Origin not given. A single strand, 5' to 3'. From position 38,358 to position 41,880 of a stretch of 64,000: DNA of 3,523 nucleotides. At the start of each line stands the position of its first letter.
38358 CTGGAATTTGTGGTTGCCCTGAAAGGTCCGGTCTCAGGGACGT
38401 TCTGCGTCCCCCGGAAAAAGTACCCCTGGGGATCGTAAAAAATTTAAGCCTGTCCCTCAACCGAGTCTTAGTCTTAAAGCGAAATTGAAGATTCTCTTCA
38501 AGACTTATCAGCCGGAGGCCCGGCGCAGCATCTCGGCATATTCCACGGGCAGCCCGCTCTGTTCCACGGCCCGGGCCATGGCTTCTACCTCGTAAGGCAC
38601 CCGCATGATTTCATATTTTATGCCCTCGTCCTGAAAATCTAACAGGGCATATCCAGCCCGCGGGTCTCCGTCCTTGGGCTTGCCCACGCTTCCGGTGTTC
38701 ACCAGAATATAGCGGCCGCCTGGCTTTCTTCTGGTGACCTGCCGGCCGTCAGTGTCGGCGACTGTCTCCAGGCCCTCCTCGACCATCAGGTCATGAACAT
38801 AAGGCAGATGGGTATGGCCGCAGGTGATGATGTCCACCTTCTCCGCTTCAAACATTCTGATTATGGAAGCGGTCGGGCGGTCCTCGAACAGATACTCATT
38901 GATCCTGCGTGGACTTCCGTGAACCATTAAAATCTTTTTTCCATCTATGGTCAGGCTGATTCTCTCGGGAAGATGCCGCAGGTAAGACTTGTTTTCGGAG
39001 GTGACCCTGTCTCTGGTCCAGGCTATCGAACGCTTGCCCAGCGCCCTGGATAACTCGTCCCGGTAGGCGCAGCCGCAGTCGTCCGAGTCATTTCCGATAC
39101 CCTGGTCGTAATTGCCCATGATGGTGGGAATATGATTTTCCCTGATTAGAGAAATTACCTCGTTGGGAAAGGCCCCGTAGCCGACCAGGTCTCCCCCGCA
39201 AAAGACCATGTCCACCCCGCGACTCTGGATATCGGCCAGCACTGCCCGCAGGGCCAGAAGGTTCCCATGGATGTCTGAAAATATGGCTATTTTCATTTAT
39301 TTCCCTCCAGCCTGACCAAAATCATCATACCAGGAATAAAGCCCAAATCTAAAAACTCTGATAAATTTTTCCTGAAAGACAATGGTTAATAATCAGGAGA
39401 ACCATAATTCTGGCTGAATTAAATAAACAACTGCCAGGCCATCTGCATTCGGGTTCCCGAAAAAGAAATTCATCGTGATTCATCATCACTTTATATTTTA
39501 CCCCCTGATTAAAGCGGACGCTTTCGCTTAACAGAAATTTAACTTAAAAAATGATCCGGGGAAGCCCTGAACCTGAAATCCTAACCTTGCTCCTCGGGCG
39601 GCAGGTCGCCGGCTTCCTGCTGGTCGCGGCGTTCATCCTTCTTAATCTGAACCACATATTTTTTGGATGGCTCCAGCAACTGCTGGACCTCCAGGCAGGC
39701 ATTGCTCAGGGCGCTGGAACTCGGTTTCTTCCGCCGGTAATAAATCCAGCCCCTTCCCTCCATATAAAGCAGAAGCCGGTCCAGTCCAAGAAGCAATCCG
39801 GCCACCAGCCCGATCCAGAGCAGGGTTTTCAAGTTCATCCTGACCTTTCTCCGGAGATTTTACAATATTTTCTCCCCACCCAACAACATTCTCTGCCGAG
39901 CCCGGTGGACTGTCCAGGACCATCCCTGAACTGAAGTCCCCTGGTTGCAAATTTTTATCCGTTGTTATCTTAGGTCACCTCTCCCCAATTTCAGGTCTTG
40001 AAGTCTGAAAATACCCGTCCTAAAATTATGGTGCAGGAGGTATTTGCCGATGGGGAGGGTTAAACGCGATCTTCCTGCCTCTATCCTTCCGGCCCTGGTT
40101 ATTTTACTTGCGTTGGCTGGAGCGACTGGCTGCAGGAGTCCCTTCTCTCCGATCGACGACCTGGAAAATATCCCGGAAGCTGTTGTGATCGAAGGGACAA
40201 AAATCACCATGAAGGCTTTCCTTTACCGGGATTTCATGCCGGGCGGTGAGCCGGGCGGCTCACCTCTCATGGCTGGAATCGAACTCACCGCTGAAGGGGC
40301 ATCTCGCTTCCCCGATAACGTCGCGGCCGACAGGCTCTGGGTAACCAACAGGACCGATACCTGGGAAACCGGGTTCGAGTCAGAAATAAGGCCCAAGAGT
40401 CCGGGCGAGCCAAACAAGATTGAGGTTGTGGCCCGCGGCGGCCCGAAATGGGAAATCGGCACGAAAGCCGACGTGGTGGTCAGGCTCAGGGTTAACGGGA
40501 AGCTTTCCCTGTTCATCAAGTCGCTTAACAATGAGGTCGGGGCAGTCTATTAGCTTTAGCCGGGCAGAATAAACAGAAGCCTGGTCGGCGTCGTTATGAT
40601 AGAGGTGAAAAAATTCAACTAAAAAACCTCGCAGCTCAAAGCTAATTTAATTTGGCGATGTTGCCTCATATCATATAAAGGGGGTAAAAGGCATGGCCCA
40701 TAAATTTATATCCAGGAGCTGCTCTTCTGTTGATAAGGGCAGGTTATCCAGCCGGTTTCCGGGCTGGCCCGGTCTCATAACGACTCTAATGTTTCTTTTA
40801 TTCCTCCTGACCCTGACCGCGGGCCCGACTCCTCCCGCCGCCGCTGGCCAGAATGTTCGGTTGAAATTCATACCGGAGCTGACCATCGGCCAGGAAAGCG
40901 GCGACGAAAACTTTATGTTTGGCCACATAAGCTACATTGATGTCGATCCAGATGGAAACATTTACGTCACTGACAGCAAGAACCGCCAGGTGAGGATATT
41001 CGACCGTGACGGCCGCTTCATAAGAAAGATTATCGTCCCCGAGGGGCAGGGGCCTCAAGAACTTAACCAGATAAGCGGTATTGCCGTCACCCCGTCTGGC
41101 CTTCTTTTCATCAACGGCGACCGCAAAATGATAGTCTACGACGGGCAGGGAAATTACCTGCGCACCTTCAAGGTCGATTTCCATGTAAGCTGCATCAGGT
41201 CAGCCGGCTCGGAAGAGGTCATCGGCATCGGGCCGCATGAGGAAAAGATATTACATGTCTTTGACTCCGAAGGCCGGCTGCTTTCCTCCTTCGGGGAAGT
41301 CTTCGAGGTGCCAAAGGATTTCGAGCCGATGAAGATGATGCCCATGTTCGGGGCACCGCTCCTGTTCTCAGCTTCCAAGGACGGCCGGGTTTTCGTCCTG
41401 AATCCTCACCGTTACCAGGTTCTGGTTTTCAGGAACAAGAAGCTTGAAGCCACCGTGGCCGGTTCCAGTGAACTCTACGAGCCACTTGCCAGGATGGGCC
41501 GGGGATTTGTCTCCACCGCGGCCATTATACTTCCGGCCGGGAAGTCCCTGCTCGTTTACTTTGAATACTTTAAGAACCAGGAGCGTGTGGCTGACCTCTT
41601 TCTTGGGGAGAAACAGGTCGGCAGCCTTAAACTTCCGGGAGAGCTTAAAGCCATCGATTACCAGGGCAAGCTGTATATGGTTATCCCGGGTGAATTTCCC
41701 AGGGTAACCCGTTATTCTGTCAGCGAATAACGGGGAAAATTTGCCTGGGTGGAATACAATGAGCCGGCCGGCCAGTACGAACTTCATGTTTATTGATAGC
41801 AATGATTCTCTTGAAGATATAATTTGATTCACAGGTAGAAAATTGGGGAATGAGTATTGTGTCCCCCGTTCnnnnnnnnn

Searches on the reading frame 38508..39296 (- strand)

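Call 8: search_protein_families(library=pfam, proteins=[window:38508-39296:-], max_evalue=0.0001)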
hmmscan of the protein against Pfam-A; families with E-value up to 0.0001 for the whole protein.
window:38508-39296:- (262 aa): 2 families
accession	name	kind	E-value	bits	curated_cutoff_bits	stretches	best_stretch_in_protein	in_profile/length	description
PF12850.12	Metallophos_2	-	9.1e-26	91.2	27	1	1-223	1-153/154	Calcineurin-like phosphoesterase superfamily domain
PF00149.33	Metallophos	-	8.5e-17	62.7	21.5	1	1-164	1-190/191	Calcineurin-like phosphoesterase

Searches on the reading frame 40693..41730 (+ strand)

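Call 8: search_protein_families(library=pfam, proteins=[window:40693-41730:+], max_evalue=0.0001)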
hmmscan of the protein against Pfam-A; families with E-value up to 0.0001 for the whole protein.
window:40693-41730:+ (345 aa): 2 families
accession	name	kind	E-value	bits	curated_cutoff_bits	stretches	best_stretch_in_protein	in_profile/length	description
PF17170.10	DUF5128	-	5.2e-14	52.6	22.9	1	72-168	39-137/321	6-bladed beta-propeller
PF01436.27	NHL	-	1.5e-07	31.6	20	0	82-103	7-28/28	NHL repeat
